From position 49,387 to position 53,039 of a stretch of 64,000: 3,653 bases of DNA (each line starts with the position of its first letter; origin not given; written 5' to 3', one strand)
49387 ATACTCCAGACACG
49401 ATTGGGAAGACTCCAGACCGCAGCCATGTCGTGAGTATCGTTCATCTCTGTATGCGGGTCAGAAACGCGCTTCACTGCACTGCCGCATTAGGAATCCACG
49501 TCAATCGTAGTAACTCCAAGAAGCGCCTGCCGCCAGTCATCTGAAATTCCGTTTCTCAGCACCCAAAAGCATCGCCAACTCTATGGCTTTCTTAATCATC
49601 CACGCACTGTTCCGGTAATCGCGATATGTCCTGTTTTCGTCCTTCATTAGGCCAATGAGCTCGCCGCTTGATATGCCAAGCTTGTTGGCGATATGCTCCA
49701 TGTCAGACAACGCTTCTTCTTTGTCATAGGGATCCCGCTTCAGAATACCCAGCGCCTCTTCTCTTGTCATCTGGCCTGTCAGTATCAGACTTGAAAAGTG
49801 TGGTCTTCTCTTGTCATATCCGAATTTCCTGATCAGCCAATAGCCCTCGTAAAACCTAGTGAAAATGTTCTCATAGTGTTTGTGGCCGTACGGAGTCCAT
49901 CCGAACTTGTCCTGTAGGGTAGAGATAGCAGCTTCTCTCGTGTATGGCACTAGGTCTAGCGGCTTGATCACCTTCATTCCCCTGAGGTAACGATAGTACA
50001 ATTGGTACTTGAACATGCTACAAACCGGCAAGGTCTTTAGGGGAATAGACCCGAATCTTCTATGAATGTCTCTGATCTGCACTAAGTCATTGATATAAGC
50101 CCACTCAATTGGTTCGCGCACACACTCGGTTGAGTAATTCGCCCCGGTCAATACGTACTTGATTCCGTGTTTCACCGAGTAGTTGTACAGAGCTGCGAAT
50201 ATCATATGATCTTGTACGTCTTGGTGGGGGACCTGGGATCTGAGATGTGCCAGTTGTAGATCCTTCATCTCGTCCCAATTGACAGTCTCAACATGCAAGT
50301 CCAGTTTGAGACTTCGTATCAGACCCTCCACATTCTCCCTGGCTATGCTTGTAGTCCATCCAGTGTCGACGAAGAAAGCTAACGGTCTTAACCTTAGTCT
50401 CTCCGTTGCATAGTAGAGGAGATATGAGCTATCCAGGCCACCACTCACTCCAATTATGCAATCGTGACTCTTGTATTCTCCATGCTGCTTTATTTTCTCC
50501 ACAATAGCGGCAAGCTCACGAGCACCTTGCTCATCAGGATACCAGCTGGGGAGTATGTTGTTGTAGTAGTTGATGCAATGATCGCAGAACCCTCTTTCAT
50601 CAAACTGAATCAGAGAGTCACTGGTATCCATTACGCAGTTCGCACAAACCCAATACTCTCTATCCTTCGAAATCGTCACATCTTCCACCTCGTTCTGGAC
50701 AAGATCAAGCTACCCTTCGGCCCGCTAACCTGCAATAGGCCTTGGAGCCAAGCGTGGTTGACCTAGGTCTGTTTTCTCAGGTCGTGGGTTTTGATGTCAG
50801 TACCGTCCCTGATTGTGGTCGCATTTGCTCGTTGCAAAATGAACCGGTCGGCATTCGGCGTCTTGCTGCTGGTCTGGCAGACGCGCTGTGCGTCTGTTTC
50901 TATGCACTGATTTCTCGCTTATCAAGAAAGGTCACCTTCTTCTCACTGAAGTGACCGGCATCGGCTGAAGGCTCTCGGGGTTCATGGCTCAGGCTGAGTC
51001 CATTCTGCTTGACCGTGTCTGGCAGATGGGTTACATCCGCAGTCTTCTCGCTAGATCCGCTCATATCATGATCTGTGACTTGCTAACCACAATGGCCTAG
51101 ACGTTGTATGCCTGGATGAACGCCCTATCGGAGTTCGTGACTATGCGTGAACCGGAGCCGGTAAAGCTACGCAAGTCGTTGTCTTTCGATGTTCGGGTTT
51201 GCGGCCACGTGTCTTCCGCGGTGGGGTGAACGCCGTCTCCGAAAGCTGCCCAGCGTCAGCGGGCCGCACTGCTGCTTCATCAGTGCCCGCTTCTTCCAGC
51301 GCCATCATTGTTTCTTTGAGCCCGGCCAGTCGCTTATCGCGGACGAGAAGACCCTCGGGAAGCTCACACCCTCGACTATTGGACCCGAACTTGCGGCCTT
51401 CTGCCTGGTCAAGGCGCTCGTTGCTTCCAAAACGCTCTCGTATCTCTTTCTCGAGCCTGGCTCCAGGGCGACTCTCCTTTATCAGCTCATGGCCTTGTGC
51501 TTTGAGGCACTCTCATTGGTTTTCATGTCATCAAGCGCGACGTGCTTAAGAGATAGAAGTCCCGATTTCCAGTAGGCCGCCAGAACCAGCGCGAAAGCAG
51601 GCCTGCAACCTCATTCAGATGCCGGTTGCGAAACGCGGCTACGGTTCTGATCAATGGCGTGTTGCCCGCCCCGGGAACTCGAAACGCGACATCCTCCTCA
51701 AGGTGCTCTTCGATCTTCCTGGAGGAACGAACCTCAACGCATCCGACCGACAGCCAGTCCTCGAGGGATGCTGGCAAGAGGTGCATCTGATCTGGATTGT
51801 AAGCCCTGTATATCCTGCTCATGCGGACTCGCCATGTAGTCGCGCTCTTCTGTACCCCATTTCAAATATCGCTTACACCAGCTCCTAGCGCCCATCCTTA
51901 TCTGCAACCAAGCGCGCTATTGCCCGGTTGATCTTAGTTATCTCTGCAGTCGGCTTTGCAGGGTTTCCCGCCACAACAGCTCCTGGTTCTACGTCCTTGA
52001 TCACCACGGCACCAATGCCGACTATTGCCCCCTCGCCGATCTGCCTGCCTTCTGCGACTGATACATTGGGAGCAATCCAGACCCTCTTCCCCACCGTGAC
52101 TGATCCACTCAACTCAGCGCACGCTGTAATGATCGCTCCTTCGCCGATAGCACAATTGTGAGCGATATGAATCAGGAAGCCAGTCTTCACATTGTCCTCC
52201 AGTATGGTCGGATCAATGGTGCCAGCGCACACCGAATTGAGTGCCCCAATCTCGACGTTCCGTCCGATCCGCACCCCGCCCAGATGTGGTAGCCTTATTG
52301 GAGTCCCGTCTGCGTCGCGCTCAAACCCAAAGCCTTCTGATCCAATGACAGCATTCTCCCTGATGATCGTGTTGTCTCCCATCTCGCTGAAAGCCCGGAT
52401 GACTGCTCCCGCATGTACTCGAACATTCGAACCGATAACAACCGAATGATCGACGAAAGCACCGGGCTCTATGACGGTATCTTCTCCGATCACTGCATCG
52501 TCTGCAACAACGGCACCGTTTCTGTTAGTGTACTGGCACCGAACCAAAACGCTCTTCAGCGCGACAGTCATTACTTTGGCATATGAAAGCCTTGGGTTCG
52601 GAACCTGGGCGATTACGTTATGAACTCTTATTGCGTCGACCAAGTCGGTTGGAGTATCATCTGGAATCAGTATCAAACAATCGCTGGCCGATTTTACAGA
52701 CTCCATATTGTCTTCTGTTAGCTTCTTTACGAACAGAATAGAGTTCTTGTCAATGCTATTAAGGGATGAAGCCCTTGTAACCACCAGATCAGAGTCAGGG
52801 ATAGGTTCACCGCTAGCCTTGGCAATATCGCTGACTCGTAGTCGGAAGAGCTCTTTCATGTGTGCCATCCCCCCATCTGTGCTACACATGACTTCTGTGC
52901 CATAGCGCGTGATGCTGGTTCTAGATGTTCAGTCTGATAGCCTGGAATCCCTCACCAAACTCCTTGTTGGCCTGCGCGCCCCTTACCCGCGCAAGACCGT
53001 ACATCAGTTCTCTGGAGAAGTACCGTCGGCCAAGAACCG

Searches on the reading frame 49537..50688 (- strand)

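Call 45: search_protein_families(library=pfam, proteins=[window:49537-50688:-], max_evalue=0.001)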
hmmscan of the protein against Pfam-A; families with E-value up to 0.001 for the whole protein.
window:49537-50688:- (383 aa): 1 family
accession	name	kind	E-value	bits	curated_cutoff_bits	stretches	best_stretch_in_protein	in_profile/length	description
PF01171.26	ATP_bind_3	-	0.00044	20.5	27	1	77-144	2-74/182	PP-loop family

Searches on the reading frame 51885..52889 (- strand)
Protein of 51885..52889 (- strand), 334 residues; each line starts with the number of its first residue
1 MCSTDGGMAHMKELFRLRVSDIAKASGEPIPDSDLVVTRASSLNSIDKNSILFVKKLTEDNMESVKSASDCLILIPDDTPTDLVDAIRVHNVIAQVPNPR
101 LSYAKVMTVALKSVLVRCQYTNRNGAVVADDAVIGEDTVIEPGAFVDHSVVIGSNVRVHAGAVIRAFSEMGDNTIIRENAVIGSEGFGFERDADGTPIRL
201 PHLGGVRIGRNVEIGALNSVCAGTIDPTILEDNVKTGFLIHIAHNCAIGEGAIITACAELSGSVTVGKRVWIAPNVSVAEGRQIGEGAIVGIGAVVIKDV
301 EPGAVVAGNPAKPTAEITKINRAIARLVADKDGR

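Call 45: search_protein_families(library=pfam, proteins=[window:51885-52889:-], max_evalue=0.001)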
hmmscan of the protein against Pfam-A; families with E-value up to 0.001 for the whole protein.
window:51885-52889:- (334 aa): 2 families
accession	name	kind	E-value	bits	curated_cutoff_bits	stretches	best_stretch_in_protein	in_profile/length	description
PF00132.30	Hexapep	-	1.5e-25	88.2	27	3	150-183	2-35/36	Bacterial transferase hexapeptide (six repeats)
PF25084.1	LbH_EIF2B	-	7.7e-07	29.5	54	1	124-182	14-70/105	EIF2B subunit epsilon LbH domain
